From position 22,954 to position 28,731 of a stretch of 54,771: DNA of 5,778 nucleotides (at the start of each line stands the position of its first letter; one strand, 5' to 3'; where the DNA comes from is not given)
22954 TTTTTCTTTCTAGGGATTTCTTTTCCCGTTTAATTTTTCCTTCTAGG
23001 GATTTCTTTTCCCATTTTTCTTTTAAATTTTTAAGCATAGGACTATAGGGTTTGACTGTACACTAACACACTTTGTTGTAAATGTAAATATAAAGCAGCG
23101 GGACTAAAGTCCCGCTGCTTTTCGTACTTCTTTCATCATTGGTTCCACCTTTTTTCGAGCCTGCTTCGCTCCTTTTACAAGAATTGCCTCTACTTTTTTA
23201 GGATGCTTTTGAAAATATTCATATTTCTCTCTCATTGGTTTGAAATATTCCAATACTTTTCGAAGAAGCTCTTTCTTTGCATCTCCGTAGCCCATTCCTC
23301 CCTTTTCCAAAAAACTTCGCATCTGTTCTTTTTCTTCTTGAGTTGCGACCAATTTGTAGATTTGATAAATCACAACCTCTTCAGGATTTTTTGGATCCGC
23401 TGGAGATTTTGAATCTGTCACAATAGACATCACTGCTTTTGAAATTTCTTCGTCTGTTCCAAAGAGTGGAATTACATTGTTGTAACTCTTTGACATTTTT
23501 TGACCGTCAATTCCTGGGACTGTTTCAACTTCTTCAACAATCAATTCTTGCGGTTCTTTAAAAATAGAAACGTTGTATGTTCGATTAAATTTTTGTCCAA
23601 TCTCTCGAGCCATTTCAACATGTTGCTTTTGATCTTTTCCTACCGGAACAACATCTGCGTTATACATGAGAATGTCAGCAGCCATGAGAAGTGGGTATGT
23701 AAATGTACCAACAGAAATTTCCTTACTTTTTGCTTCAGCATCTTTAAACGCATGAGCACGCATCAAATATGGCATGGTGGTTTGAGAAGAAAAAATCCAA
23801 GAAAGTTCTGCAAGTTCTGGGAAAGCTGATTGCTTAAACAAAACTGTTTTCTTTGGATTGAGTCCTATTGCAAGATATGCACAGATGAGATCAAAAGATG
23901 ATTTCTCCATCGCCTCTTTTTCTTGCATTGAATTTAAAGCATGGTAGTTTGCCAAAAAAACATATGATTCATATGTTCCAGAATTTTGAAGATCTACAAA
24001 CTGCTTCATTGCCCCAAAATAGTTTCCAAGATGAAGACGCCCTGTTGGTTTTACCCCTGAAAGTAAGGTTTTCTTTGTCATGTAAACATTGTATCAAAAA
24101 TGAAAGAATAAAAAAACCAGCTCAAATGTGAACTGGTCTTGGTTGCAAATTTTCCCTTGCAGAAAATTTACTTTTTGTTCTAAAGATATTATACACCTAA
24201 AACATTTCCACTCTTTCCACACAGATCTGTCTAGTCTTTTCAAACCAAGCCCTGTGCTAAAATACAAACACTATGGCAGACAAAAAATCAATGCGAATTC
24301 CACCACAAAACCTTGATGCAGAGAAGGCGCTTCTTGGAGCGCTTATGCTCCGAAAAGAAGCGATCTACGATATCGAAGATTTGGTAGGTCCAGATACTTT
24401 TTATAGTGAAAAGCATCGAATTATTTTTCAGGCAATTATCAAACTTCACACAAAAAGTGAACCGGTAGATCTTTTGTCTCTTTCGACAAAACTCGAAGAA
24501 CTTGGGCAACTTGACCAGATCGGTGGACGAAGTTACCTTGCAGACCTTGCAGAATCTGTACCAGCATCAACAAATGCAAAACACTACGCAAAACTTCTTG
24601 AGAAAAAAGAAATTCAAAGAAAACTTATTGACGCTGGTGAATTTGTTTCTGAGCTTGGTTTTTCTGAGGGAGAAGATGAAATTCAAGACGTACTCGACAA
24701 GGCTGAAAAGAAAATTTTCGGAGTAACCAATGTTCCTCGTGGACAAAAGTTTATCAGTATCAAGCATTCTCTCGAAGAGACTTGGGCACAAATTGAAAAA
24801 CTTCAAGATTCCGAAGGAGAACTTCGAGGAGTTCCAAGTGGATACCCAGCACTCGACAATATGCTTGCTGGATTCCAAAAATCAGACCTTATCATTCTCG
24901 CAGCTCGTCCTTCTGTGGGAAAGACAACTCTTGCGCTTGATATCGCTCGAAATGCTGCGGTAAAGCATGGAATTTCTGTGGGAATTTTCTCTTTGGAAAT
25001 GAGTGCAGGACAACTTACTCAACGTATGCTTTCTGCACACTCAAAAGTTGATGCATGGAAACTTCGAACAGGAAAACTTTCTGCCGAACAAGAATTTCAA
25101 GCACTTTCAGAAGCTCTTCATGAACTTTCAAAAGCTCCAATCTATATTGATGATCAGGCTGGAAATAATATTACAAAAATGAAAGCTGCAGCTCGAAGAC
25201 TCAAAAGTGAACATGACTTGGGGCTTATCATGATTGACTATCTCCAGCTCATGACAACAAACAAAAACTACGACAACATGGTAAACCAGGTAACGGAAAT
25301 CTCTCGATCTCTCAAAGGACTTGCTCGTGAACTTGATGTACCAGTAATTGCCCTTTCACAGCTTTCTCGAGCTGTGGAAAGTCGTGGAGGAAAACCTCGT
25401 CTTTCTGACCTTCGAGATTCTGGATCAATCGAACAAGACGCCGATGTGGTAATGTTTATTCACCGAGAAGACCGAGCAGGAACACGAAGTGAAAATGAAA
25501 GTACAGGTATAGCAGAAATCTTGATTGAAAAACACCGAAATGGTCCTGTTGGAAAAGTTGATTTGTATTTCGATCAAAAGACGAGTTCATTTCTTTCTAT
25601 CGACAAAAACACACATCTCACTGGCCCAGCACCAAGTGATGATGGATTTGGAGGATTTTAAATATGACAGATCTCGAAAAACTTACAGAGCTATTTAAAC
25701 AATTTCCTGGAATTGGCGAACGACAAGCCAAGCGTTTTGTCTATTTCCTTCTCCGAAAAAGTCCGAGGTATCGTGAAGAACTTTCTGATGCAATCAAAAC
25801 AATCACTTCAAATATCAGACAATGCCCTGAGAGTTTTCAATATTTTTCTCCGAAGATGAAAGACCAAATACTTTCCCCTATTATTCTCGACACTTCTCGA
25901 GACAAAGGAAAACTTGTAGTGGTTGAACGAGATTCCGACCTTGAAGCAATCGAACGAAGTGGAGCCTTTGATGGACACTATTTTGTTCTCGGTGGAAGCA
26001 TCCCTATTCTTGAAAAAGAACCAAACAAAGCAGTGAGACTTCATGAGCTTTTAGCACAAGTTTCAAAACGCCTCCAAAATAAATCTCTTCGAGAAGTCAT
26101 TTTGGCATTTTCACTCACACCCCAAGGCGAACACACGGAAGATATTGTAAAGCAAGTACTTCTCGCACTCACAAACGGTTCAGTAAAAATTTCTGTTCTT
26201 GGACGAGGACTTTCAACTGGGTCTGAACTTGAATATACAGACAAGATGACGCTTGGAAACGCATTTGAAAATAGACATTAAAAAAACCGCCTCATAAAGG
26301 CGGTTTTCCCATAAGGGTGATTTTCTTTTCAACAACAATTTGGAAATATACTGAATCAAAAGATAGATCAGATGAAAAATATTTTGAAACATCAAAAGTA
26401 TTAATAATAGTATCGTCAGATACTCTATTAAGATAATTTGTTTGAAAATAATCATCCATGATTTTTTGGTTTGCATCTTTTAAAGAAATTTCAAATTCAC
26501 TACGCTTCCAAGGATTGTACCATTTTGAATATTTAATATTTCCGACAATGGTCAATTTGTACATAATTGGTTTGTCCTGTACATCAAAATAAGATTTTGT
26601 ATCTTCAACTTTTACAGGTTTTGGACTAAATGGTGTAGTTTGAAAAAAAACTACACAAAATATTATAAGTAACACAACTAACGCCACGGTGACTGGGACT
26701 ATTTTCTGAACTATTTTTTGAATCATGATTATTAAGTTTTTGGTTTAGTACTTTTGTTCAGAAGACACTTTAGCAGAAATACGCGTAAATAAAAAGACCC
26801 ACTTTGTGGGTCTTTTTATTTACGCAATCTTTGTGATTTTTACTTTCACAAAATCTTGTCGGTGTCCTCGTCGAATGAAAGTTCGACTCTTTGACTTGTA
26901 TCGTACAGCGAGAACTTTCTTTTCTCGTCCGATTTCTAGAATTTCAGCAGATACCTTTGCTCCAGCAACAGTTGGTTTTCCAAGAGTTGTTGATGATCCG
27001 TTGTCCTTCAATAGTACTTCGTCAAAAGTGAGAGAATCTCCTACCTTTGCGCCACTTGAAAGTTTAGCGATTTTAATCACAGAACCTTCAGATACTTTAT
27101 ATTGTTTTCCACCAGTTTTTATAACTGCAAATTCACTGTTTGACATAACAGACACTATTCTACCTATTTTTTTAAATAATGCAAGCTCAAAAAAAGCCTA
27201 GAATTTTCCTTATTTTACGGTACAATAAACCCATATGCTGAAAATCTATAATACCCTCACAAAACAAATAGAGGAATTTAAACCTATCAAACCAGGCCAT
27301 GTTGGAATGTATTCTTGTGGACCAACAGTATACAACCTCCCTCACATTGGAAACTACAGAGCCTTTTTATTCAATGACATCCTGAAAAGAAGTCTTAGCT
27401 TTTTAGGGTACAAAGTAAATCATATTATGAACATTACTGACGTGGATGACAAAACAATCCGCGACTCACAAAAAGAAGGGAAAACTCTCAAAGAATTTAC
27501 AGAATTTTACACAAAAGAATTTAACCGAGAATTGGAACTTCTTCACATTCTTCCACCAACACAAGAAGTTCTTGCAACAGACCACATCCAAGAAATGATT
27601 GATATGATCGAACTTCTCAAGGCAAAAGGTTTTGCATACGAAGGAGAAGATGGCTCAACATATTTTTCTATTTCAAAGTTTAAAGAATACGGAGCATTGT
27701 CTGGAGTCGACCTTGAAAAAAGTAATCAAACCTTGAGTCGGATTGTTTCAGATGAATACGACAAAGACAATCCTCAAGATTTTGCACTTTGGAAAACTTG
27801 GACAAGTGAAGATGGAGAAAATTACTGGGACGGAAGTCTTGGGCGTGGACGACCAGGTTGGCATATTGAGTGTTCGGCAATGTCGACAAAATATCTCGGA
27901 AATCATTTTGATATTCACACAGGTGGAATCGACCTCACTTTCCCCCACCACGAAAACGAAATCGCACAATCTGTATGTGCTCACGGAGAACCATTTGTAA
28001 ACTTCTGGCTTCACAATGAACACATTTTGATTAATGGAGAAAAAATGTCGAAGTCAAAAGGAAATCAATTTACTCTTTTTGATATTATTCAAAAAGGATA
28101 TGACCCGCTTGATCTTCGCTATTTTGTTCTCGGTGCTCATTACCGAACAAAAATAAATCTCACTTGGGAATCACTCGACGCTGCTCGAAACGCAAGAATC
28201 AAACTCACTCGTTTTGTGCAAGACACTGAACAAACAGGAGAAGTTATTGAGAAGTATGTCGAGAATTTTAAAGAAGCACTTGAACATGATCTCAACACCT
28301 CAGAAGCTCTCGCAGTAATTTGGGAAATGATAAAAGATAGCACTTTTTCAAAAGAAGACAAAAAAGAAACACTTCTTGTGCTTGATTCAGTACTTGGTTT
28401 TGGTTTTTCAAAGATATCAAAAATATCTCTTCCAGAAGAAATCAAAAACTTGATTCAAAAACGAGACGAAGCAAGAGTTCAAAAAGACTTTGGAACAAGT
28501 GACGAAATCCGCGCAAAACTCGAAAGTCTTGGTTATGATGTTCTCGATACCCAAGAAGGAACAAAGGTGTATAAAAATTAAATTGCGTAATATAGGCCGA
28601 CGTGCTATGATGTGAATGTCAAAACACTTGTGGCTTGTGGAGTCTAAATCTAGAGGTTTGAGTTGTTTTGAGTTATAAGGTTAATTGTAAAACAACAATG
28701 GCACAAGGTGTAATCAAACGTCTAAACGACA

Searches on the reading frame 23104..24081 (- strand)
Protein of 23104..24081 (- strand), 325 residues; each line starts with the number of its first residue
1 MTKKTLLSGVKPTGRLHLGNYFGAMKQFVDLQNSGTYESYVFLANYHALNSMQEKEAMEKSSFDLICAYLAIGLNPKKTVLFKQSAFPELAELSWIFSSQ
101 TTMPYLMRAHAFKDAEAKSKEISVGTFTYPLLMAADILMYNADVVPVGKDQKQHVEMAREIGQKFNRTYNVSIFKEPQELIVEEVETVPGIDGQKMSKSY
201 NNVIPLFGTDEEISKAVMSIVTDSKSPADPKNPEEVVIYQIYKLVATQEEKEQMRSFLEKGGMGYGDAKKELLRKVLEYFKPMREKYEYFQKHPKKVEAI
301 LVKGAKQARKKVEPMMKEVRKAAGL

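Call 91: search_protein_families(library=pfam, proteins=[window:23104-24081:-], max_evalue=0.00001)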
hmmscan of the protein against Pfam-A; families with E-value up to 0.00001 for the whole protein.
window:23104-24081:- (325 aa): 1 family
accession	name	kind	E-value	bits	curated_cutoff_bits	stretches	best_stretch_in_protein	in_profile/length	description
PF00579.31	tRNA-synt_1b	-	3.5e-60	204.3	21.1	1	5-280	7-291/292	tRNA synthetases class I (W and Y)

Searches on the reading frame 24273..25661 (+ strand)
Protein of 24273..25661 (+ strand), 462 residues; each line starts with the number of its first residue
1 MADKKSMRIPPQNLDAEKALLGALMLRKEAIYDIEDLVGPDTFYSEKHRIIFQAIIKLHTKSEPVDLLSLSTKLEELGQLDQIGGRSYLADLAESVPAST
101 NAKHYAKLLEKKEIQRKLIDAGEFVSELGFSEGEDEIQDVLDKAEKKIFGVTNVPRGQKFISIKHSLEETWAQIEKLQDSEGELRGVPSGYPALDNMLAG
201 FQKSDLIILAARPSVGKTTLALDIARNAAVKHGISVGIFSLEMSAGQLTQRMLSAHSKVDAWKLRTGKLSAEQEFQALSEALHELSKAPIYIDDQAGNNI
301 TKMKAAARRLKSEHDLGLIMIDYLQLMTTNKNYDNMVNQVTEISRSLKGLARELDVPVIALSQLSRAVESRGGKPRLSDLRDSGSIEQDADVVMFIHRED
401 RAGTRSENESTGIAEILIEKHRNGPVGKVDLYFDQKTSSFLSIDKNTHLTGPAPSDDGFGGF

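Call 92: search_protein_families(library=pfam, proteins=[window:24273-25661:+], max_evalue=0.00001)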
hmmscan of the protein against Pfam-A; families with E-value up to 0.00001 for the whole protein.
window:24273-25661:+ (462 aa): 4 families
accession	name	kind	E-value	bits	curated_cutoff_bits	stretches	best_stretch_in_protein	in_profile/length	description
PF03796.21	DnaB_C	-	1e-101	340.1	27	1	186-440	1-253/255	DnaB-like helicase C terminal domain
PF00772.26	DnaB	-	1.7e-33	115.2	23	1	10-110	2-102/103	DnaB-like helicase N terminal domain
PF13481.12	AAA_25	-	4.6e-13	49.7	27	1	190-364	18-190/195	AAA domain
PF06745.19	ATPase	-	9e-06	25.7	26.6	0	187-350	1-154/231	KaiC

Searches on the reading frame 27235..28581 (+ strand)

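Call 92: search_protein_families(library=pfam, proteins=[window:27235-28581:+], max_evalue=0.00001)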
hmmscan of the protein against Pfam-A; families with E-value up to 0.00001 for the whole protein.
window:27235-28581:+ (448 aa): 4 families
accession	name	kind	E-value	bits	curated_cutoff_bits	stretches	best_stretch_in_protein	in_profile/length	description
PF01406.26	tRNA-synt_1e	-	6.9e-110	367.6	27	1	15-318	2-300/301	tRNA synthetases class I (C) catalytic domain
PF09334.17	tRNA-synt_1g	-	4.4e-10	39.3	20.1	0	259-321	316-378/391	tRNA synthetases class I (M)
PF01921.24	tRNA-synt_1f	-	2.5e-07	30.4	27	0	261-326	272-337/360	tRNA synthetases class I (K)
PF09190.17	DALR_2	-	5e-06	27.4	22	0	344-370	1-27/57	DALR domain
